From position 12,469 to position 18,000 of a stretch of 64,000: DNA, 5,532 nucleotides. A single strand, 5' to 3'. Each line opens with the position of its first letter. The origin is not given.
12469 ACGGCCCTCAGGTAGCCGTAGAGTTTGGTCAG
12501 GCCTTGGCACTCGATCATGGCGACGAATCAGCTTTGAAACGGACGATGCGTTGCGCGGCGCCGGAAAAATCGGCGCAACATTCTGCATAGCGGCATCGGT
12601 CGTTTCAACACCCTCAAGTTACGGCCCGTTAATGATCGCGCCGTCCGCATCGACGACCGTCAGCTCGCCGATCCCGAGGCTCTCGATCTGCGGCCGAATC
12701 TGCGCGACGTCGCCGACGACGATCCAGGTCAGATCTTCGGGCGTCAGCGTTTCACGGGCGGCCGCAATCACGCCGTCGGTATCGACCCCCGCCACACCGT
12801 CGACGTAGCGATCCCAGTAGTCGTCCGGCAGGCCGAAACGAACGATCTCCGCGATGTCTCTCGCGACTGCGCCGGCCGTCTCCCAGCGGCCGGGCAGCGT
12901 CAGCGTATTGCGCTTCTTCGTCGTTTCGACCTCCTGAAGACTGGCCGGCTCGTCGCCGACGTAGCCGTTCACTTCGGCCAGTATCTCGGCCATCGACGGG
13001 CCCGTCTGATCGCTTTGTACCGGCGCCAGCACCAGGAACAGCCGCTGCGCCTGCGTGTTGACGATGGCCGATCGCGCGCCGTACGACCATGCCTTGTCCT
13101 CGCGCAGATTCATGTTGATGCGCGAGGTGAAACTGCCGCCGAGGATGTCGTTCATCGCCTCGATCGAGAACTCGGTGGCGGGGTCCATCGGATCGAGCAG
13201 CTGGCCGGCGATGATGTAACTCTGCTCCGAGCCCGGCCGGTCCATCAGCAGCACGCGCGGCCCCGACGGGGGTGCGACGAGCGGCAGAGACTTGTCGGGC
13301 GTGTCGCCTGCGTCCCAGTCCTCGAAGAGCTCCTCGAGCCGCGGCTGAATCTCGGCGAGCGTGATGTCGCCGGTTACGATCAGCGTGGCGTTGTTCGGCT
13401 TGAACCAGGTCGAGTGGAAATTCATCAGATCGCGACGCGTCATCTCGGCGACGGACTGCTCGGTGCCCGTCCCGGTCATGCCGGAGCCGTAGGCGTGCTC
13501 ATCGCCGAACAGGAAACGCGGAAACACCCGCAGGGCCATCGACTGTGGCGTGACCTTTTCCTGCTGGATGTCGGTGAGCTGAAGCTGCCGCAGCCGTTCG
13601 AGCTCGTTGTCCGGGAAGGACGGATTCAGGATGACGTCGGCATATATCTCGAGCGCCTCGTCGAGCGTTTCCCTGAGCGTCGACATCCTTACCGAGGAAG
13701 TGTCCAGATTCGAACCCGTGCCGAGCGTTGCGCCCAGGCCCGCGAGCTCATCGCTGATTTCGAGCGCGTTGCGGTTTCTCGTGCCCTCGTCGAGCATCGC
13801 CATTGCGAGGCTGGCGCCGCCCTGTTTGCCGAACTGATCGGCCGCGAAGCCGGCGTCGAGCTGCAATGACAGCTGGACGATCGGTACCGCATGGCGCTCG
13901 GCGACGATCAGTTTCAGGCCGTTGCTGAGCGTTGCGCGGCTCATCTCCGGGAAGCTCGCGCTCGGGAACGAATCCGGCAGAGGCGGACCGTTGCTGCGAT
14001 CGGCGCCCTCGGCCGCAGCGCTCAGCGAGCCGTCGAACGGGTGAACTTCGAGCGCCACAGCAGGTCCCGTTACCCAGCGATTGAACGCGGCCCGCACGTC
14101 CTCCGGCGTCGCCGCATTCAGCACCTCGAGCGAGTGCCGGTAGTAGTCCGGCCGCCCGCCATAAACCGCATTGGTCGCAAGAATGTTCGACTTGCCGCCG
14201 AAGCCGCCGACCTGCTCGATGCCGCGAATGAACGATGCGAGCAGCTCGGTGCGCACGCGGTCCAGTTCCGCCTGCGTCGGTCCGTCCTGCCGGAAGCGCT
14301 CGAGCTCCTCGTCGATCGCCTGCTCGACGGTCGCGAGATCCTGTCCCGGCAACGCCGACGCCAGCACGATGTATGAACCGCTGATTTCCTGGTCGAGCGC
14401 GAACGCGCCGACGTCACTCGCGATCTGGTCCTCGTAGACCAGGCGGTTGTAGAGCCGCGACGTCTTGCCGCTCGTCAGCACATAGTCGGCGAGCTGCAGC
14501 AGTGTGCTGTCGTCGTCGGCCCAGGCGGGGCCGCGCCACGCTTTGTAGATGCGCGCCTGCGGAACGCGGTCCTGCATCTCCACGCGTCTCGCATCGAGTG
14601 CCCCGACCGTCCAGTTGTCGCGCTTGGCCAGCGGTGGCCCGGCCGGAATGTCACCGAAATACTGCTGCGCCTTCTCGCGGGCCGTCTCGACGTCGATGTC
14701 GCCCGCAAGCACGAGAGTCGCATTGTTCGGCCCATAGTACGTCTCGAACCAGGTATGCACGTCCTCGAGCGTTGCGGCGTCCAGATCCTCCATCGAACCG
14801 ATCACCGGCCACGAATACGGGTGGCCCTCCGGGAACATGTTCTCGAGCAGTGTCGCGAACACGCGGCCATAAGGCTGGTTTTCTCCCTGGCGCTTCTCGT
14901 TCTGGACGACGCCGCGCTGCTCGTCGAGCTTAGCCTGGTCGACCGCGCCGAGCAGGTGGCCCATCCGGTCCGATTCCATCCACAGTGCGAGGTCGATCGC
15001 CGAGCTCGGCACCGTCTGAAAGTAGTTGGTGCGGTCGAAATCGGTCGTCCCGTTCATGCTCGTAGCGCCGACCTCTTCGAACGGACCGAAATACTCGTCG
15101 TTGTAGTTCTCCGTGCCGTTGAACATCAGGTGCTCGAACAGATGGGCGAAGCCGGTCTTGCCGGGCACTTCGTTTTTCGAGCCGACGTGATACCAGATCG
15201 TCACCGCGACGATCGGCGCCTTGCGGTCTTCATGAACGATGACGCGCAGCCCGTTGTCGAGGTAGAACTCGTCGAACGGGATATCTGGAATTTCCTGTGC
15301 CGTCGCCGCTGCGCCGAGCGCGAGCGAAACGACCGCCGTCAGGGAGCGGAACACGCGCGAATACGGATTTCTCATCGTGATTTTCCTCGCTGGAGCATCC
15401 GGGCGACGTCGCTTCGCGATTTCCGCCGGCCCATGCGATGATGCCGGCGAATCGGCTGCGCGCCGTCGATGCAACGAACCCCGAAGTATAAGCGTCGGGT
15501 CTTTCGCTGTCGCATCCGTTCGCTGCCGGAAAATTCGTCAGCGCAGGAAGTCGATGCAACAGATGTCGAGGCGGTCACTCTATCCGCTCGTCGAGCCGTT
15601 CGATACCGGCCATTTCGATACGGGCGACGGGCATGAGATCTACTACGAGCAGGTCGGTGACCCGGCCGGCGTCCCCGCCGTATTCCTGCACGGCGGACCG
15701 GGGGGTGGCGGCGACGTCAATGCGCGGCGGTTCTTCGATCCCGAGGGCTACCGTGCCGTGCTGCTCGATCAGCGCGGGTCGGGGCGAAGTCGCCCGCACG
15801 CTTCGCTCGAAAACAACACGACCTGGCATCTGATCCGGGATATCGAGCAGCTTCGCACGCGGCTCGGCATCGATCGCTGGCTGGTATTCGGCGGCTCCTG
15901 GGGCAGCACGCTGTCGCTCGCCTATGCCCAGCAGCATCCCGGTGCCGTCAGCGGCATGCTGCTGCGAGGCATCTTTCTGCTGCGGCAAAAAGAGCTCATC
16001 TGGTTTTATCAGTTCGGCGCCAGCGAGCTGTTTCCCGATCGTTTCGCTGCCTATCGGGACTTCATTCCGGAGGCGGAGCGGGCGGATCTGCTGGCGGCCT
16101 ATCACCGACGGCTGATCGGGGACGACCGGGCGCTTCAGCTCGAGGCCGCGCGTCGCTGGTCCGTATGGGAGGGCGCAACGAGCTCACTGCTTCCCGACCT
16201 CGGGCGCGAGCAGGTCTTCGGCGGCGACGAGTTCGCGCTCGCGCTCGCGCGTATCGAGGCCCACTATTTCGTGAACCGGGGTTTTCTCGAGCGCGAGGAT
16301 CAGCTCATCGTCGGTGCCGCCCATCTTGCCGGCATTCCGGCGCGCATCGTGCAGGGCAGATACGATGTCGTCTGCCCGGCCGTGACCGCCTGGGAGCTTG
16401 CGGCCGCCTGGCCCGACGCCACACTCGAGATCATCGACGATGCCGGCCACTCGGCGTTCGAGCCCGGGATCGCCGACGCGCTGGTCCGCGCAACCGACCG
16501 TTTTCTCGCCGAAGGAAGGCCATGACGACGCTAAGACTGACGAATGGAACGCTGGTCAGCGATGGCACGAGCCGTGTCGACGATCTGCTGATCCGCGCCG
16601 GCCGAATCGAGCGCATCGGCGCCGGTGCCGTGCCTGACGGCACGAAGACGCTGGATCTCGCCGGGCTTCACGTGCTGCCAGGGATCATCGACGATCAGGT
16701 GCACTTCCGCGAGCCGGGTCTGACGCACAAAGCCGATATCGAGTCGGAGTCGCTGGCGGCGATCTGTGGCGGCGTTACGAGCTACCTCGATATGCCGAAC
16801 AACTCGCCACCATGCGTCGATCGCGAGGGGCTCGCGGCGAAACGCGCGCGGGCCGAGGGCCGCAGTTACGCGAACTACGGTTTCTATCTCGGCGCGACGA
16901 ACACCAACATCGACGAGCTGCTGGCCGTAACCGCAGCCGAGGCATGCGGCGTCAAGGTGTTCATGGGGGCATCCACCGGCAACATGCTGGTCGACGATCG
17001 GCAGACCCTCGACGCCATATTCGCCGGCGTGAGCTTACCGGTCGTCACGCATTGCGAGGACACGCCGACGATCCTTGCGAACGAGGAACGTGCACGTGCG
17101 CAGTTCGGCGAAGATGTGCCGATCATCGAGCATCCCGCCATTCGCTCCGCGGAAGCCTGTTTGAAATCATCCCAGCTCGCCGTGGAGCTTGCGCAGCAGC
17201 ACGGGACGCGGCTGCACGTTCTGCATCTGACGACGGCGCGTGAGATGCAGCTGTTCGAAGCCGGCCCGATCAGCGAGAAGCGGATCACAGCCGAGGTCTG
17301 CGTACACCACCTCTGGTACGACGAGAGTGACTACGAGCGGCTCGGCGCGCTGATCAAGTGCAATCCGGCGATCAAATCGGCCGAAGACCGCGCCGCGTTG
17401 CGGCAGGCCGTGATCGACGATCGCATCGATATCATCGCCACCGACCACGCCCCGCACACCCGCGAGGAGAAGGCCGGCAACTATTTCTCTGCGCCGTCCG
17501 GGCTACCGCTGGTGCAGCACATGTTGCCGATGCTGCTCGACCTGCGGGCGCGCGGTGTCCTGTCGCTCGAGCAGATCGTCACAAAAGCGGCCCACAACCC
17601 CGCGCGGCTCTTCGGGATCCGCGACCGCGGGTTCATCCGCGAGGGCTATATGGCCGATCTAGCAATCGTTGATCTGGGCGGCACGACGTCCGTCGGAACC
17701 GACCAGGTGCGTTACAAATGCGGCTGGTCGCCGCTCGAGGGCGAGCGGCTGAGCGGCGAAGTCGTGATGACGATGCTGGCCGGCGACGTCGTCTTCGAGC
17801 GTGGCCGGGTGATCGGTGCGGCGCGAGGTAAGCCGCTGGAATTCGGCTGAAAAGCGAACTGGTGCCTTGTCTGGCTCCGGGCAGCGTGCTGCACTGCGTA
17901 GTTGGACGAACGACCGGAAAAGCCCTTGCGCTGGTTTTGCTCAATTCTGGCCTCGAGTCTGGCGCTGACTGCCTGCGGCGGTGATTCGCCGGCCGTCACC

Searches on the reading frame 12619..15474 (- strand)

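Call 30: search_protein_families(library=ncbifam, proteins=[window:12619-15474:-], max_evalue=1e-10)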
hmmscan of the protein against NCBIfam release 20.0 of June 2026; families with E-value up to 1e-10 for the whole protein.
window:12619-15474:- (951 aa): 3 families
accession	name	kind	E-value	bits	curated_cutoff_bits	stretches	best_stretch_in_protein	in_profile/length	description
NF047421.1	YfmH_fam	equivalog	3.9e-27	95.5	250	1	98-423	51-372/425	EF-P 5-aminopentanol modification-associated protein YfmH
NF047422.1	YfmF_fam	equivalog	1e-19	70.7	285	0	604-826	98-320/412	EF-P 5-aminopentanol modification-associated protein YfmF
TIGR02110.1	PQQ_syn_pqqF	equivalog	3.8e-13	49.1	320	1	72-367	5-297/697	pyrroloquinoline quinone biosynthesis protein PqqF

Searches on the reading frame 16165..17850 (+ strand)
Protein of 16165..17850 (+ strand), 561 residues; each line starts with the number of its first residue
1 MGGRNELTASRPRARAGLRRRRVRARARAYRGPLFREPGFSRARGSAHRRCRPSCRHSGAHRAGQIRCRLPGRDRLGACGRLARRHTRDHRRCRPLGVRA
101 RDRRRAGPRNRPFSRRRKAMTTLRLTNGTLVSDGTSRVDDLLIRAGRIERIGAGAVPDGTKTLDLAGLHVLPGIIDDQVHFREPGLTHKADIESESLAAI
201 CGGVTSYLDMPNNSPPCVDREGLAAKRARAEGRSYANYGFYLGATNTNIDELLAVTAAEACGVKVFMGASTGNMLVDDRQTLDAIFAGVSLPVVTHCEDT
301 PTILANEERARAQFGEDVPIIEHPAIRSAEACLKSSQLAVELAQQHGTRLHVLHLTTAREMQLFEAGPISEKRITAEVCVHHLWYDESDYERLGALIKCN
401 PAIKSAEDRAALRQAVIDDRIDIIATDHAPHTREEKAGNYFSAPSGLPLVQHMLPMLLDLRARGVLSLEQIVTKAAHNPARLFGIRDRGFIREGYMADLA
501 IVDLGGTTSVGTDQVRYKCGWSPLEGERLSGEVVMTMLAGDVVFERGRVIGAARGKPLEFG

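Call 30: search_protein_families(library=ncbifam, proteins=[window:16165-17850:+], max_evalue=1e-10)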
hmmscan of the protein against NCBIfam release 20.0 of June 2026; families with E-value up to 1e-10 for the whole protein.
window:16165-17850:+ (561 aa): 31 families (the best 25 are shown)
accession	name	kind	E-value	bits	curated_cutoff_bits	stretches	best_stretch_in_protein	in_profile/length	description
NF006688.0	PRK09236.1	equivalog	4.5e-192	638.7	535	1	121-560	2-442/444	dihydroorotase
NF005751.0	PRK07575.1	equivalog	8.2e-136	453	529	1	129-560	12-436/440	dihydroorotase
NF006559.0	PRK09060.1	equivalog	7e-125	416.8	482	1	122-560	6-438/444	dihydroorotase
NF002668.0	PRK02382.1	equivalog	2.6e-93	313.1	452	1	136-550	11-417/436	dihydroorotase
TIGR00857.1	pyrC_multi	subfamily_domain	8.5e-88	295.1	279.05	1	139-545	6-410/412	dihydroorotase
NF003271.0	PRK04250.1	equivalog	1.1e-78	264.7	405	1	139-558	19-402/407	dihydroorotase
NF004839.0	PRK06189.1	equivalog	4.5e-78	262.9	631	1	125-556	7-443/451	allantoinase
TIGR03178.1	allantoinase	equivalog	6.7e-78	262.4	357.85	1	125-559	4-440/441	allantoinase AllB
NF006837.0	PRK09357.1-2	equivalog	2.2e-62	211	575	1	125-548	5-426/428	dihydroorotase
NF006841.0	PRK09357.2-2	equivalog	1.7e-59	201.6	640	1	132-546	12-419/421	dihydroorotase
NF002284.0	PRK01211.1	subfamily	7.6e-59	199.6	462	1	139-556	16-401/409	dihydroorotase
NF006844.0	PRK09357.2-5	equivalog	1.1e-55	189.3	701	1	125-545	6-421/422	dihydroorotase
NF006839.0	PRK09357.1-4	equivalog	4.5e-55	187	576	1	134-545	15-421/422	dihydroorotase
NF006836.0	PRK09357.1-1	equivalog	5.2e-54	183.6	538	1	136-549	14-429/432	dihydroorotase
TIGR02033.1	D-hydantoinase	equivalog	1.7e-53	182.2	393.25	1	125-555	3-449/454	dihydropyrimidinase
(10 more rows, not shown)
